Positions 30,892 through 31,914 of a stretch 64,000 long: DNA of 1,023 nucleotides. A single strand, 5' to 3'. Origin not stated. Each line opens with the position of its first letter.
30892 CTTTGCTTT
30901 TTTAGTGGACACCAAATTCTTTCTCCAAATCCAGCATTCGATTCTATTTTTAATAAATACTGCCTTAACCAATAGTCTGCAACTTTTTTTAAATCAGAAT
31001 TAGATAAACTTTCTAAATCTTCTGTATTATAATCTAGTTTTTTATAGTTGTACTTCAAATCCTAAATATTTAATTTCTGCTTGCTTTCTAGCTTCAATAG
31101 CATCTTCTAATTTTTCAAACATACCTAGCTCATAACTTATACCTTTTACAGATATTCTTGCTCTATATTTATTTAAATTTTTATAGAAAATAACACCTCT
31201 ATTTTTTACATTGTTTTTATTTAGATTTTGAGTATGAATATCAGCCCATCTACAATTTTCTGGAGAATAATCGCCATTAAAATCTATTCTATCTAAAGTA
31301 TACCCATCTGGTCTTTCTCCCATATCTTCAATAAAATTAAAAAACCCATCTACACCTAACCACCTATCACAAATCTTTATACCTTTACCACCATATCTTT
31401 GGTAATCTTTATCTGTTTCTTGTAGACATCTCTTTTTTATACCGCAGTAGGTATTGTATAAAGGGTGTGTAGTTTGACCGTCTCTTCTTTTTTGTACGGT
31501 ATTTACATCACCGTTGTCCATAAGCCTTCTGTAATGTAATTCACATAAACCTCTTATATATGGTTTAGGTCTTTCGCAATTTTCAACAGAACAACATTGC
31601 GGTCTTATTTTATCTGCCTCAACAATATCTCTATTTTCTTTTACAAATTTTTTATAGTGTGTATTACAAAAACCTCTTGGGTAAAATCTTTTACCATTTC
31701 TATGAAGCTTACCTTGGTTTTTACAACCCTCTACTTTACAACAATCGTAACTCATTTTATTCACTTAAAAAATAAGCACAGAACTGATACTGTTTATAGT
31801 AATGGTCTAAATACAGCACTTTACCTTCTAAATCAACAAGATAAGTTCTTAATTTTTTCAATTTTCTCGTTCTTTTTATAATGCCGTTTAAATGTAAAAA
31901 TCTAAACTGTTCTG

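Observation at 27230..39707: Three freestanding homing-endonuclease genes from different families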

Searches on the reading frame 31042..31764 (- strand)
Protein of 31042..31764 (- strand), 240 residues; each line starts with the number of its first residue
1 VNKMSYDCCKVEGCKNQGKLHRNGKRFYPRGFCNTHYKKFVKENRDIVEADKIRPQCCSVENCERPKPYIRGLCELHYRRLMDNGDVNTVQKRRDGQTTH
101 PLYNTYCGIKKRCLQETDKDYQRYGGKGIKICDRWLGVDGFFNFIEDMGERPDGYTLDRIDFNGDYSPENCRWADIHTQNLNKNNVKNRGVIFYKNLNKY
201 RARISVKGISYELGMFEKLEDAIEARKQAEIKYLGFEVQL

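Call 3: search_protein_families(library=pfam, proteins=[window:31042-31764:-], max_evalue=0.01)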
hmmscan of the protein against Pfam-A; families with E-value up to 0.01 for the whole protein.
window:31042-31764:- (240 aa): 0 families

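Call 4: search_protein_families(library=phrogs, proteins=[window:31042-31764:-], max_evalue=0.001)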
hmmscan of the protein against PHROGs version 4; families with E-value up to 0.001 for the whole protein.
window:31042-31764:- (240 aa): 14 families
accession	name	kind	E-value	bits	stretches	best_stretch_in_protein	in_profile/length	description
phrog_374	-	DNA, RNA and nucleotide metabolism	9.4e-48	164.4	1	77-235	267-408/617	HNH endonuclease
phrog_3377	-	DNA, RNA and nucleotide metabolism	1.8e-38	133.4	1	92-211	4-125/196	HNH endonuclease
phrog_8790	-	DNA, RNA and nucleotide metabolism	8.7e-35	121.8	1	80-224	3-143/241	restriction endonuclease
phrog_953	-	DNA, RNA and nucleotide metabolism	2.2e-25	90.8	1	89-234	211-362/420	HNH endonuclease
phrog_2081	-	DNA, RNA and nucleotide metabolism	2e-24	87.6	1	92-192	94-204/433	HNH endonuclease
phrog_4578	-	DNA, RNA and nucleotide metabolism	3.4e-15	57.1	1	146-235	21-116/130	HNH endonuclease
phrog_99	-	DNA, RNA and nucleotide metabolism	4.6e-15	57.2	1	149-236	170-262/383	HNH endonuclease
phrog_13470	-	DNA, RNA and nucleotide metabolism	4.3e-09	37.7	1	178-235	86-144/152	HNH endonuclease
phrog_5351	-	DNA, RNA and nucleotide metabolism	2e-08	35.6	1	7-107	7-96/171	HNH endonuclease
phrog_3593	-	DNA, RNA and nucleotide metabolism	8.2e-08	33.2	1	179-234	138-197/210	HNH endonuclease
phrog_35306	-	unknown function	1.2e-06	29.7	1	186-227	29-70/90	-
phrog_24751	-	DNA, RNA and nucleotide metabolism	0.00019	22.6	1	194-233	17-56/65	HNH endonuclease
phrog_28742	-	unknown function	0.00043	21.5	1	99-188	20-110/165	-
phrog_37010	-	unknown function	0.00064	20.3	1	182-230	188-236/264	-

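Call 16: find_homologous_proteins(query=window:31042-31764:-, max_evalue=0.001)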
Query window:31042-31764:- (240 aa): 1363 proteins with E <= 0.001 among 1442 candidates; the best 120 are listed.
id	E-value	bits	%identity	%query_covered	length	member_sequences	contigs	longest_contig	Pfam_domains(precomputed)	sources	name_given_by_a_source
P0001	4.9e-164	562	100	99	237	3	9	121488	-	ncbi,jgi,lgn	jgi:hypothetical protein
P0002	3.8e-134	464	81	99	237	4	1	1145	-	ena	-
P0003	3.9e-131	454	81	97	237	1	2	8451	-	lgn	-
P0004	1.3e-130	453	81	97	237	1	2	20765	-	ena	-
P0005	1.2e-129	449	81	97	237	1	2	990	-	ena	-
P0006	2.4e-128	445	78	99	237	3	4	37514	-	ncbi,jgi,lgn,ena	jgi:hypothetical protein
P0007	6.5e-128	444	79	97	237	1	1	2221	-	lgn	-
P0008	1.2e-127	443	78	97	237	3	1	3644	-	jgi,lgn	-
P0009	1.3e-126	440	78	97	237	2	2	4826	-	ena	-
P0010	5.9e-126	437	78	97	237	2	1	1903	-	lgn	-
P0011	2.5e-122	425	74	98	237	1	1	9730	-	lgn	-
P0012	2.2e-121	422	76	98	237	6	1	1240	-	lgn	-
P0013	2.7e-120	419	72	97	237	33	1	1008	-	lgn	-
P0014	5.2e-120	418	74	97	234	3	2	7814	-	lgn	-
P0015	2.8e-115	402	70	97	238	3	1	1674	-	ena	-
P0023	7.3e-110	385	68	99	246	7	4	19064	-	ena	-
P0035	6.5e-102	359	63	99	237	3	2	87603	-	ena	-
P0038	9.5e-100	351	64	97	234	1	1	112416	-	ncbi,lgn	-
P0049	4.4e-70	254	50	97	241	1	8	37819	-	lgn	-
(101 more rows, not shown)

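Call 18: find_encoding_contigs(protein=P0001, flank=4000, max_places=4)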
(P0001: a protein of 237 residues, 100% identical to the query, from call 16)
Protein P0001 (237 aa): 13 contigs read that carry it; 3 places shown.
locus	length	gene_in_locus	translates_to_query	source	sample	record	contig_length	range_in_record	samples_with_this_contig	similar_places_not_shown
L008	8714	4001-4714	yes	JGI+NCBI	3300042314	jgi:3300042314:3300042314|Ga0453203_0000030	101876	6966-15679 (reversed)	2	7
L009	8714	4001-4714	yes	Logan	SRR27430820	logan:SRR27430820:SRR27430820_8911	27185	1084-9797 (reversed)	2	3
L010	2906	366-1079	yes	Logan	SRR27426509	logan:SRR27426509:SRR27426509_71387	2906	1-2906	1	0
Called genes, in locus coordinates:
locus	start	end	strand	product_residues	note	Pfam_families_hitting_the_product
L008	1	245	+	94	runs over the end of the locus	-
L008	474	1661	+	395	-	PF08800:BT4734-like_N (weak)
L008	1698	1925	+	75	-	-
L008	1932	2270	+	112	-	-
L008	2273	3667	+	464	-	PF00270:DEAD, PF04851:ResIII, PF00271:Helicase_C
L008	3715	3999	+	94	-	-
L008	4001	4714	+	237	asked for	-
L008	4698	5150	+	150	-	-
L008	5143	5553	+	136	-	-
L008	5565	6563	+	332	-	PF00154:RecA_N, PF21096:RecA_C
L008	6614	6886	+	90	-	-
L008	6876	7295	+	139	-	PF19835:SegE_GIY-YIG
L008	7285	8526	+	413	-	PF01541:GIY-YIG, PF07460:NUMOD3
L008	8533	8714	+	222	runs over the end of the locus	PF02562:PhoH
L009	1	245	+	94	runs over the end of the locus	-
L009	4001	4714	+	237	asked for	-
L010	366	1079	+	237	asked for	-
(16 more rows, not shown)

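Call 19: find_encoding_contigs(protein=P0038, flank=5000, max_places=3)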
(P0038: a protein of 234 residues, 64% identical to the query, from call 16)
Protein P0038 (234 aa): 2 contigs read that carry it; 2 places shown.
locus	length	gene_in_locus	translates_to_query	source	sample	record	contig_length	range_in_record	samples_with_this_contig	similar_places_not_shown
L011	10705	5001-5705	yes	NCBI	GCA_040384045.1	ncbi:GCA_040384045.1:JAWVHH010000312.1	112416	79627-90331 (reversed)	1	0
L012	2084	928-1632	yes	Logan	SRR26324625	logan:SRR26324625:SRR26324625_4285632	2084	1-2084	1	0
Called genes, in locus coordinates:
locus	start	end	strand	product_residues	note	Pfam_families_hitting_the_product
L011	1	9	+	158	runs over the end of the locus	-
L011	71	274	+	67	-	-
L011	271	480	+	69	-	-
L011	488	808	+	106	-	-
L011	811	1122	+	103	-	-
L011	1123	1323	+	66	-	-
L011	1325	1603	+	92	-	-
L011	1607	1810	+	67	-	-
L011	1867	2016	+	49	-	-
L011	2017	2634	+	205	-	-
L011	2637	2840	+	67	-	-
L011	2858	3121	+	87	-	-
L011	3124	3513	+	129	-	PF20600:ExoX-like_C (weak)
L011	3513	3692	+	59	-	-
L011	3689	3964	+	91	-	-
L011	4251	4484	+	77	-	-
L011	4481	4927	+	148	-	-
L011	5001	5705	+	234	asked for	-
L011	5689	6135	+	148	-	-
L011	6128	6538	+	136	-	-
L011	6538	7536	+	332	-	PF00154:RecA_N, PF21096:RecA_C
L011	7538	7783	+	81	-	-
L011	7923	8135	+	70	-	-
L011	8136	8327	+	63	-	-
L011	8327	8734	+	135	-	-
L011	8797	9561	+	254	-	PF02562:PhoH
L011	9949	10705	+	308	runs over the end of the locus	PF18909:dGTP_diPhyd_N (weak)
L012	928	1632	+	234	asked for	-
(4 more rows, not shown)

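Call 20: find_encoding_contigs(protein=P0035, flank=5000, max_places=3)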
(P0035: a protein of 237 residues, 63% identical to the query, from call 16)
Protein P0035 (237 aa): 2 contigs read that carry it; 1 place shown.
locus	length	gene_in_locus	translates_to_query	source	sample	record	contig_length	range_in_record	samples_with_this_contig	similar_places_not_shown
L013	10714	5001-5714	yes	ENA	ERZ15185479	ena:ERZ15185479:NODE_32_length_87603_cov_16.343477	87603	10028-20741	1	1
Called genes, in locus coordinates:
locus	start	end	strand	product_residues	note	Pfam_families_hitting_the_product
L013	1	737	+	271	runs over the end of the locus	PF00145:DNA_methylase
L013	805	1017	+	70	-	-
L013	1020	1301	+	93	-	-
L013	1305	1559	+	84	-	-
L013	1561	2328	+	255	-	PF07463:NUMOD4, PF13392:HNH_3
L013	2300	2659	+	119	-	PF20600:ExoX-like_C (weak)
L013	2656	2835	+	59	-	-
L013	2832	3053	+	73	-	-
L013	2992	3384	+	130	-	-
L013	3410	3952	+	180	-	-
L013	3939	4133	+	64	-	-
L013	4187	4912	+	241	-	PF02086:MethyltransfD12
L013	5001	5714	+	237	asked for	-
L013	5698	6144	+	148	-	-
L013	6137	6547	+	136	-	-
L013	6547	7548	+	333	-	PF00154:RecA_N, PF21096:RecA_C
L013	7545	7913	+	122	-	-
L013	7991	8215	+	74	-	-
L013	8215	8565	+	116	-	-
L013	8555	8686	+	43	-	-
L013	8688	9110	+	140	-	PF19835:SegE_GIY-YIG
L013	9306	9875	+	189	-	PF02562:PhoH, PF13245:AAA_19 (faint), PF13604:AAA_30 (faint)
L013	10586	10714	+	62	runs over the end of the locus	-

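Call 45: search_solved_structures(query=A3, max_evalue=1, show_alignments=3)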
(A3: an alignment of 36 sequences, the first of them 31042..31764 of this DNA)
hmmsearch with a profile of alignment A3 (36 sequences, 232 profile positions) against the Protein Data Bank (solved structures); distinct sequences matched with E-value up to 1: 1.
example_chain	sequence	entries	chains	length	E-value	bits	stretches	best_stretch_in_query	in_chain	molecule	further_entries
7wq5_A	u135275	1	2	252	0.4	13.9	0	178-228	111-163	Ethylene-responsive transcription factor WRI1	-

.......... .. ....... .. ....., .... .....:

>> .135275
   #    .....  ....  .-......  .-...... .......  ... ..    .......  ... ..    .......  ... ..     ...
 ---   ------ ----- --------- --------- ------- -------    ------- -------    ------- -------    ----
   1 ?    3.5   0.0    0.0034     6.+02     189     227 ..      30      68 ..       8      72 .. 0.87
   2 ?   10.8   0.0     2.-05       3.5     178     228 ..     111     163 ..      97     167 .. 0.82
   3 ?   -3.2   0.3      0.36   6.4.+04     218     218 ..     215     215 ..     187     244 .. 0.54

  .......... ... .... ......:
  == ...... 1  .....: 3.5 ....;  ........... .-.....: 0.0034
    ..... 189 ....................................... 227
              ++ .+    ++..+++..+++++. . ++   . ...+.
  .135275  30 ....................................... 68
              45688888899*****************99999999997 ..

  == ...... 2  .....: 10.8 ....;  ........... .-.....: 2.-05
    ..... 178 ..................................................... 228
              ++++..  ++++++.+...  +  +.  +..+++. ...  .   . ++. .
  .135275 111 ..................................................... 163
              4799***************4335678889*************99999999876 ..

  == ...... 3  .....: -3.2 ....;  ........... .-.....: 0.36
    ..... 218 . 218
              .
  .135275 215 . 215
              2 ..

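Call 47: search_protein_families(library=pfam, alignment_id=A3, max_evalue=0.1)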
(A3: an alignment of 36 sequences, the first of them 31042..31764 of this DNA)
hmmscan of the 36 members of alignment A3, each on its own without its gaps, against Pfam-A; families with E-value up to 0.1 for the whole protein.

A. member 1, window:31042-31764:- (240 aa): 0 families

B. families by the number of members that match (of 36 scanned): 9 families
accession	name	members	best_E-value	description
PF00847.26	AP2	19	4.2e-06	AP2 domain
PF18721.6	CxC6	8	0.0065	CxC6 like cysteine cluster associated with KDZ transposases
PF24906.1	Zf_WRKY19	4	4.9e-07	WRKY19 zinc finger domain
PF19538.4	DUF6062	1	0.0093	Family of unknown function (DUF6062)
PF08209.17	Sgf11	1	0.01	Sgf11 (transcriptional regulation protein)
PF21766.3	Dit_C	1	0.011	Dit, C-terminal domain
PF16787.10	NDC10_II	1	0.052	Centromere DNA-binding protein complex CBF3 subunit, domain 2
PF09329.16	zf-primase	1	0.067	Primase zinc finger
PF00035.32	dsrm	1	0.077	Double-stranded RNA binding motif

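Call 48: predict_structure(alignment_id=A3)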
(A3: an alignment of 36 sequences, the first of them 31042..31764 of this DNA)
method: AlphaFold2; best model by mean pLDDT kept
length: 240 residues; sequences in the alignment: 36
mean_pLDDT: 89.6   pTM: 0.60
mean pLDDT of the five models: 89.6, 89.1, 88.8, 88.1, 86.7
residues with pLDDT >= 90: 147; 70-90: 84; 50-70: 7; < 50: 2
segments of 3 or more residues with pLDDT < 50: none
pLDDT, mean of each block of 10 residues (from residue 1): 72 92 88 92 85 81 89 89 84 75 96 97 96 94 96 95 95 92 81 94 90 95 94 87
secondary structure, 60 per line:
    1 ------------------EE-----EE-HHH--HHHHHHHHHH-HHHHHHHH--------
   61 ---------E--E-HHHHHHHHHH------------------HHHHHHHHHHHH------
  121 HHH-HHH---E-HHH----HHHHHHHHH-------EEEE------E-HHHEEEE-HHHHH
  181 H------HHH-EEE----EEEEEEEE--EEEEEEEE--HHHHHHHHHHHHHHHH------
elements in order: H34-43 H45-52 H75-84 H103-114 H140-148 E156-159 E171-174 H176-181 E192-194 E199-206 E209-216 H219-234

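Call 63: search_dna_similar(query=window:31042-31764:-, collection=phages, mode=protein, max_rows=25)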
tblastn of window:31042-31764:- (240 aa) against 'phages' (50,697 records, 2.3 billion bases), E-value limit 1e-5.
Records with a match: 961; places in all: 1108; records where one place covers at least 80% of the query: 0.
Best place of each record, by identity: <60% 961.
By first word of the organism name: Staphylococcus 261; Pseudomonas 101; Bacillus 87; Vibrio 80; Escherichia 52; Mycobacterium 45; Enterococcus 39; Streptococcus 28; Acinetobacter 26; Synechococcus 24; and 53 more.
By host as written in the record: - 93; Staphylococcus aureus 79; Mycobacterium smegmatis mc2 155 34; Pseudomonas aeruginosa 31; Staphylococcus sp. 28; Escherichia coli 22; Staphylococcus carnosus TM300 18; Pseudomonas aeruginosa PAO1 16; and 308 more.
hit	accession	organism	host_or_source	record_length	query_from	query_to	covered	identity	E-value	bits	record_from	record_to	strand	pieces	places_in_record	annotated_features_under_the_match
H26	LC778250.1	Aeromonas phage phiWae15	filtration agent for carassius auratus ...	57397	58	226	70%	40.7%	6e-30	122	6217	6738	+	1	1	hypothetical protein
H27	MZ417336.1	Staphylococcus phage PG-2021_46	Staphylococcus epidermidis I0564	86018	85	233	62%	43.9%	1e-26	112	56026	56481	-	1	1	record has no annotation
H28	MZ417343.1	Staphylococcus phage PG-2021_74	Staphylococcus epidermidis I0515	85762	85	233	62%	43.2%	3e-26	112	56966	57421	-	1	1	record has no annotation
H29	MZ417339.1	Staphylococcus phage PG-2021_5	Staphylococcus epidermidis C6869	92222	85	233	62%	43.2%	3e-26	112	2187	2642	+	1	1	record has no annotation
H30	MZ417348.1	Staphylococcus phage PG-2021_88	Staphylococcus epidermidis C6869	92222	85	233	62%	43.2%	3e-26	112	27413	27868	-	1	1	record has no annotation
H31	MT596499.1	Staphylococcus phage vB_SepS_BE02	Staphylococcus epidermidis F12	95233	85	233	62%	43.2%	6e-26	111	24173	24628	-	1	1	hypothetical protein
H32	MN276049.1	Acinetobacter phage BS46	Acinetobacter baumannii AC54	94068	90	236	61%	41.1%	1e-24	107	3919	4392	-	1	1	putative HNH homing endonuclease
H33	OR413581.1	Salmonella phage SPLA3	Salmonella enterica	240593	73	233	67%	37.3%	6e-20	94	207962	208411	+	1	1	restriction endonuclease | hypothetical protein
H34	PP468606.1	Staphylococcus phage SpP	Staphylococcus saprophyticus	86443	96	205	46%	54.5%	4e-28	117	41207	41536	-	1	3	HNH endonuclease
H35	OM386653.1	Escherichia phage vB_EcoM_ESCO8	Escherichia coli APEC BEN3573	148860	94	235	59%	42.2%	1e-27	116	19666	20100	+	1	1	hypothetical protein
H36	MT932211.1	Escherichia phage VEcB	Escherichia coli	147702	94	235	59%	42.2%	1e-27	115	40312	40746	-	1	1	hypothetical protein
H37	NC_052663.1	Escherichia phage VEcB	Escherichia coli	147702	94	235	59%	42.2%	1e-27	115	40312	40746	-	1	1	HNH endonuclease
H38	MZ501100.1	Escherichia phage PaulScherrer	Escherichia coli K-12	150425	94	235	59%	42.2%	1e-27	115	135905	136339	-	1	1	hypothetical protein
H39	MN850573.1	Escherichia phage muut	Escherichia coli K-12 MG1655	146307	94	235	59%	42.2%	1e-27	115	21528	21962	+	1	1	hypothetical protein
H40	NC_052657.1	Escherichia phage muut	Escherichia coli K-12 MG1655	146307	94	235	59%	42.2%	1e-27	115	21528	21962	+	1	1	HNH endonuclease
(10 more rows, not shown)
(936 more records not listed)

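Call 79: find_encoding_contigs(protein=P0049, flank=3500, max_places=2)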
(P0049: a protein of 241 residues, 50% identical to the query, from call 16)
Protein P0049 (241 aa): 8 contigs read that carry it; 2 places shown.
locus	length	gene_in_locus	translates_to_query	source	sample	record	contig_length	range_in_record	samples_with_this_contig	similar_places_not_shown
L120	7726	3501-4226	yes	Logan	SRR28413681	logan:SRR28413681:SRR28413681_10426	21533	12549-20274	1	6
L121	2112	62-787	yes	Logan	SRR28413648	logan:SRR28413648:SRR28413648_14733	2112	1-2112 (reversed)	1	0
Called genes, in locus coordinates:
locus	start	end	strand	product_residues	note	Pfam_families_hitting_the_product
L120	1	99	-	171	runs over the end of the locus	-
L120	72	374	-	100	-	-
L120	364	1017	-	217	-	-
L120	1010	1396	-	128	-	-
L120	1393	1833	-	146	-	-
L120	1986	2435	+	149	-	PF13456:RVT_3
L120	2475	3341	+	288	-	-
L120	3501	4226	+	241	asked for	-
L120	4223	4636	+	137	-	-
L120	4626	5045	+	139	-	-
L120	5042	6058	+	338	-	PF00154:RecA_N, PF08423:Rad51 (faint), PF13481:AAA_25 (faint), PF03796:DnaB_C (faint), PF06745:ATPase (weak), PF13479:AAA_24 (weak), PF21096:RecA_C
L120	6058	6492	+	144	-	PF19835:SegE_GIY-YIG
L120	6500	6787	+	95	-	PF00166:Cpn10 (faint)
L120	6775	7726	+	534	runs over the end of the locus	PF00118:Cpn60_TCP1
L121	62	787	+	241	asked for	-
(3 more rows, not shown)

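Call 80: find_encoding_contigs(protein=P0023, flank=3500, max_places=2)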
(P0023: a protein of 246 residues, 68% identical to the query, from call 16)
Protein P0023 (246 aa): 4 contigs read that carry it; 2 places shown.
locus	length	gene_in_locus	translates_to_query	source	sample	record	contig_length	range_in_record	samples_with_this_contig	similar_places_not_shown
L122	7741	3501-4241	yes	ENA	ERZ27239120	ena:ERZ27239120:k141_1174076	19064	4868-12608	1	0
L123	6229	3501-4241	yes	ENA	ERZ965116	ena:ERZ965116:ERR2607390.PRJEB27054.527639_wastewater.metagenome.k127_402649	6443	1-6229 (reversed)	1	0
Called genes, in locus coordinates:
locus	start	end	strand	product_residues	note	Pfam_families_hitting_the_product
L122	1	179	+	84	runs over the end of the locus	-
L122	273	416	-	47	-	-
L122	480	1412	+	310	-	-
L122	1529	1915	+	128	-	PF20600:ExoX-like_C (weak)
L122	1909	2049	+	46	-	-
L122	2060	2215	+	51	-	-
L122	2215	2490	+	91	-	-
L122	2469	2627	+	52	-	-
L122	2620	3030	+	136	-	-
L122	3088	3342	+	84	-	-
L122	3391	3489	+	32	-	-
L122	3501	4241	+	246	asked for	-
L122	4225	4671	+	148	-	-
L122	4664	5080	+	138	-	-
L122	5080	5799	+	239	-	PF05265:DUF723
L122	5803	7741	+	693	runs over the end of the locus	PF05203:Hom_end_hint, PF14528:LAGLIDADG_3 (faint), PF05204:Hom_end, PF00154:RecA_N, PF21096:RecA_C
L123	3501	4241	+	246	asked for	-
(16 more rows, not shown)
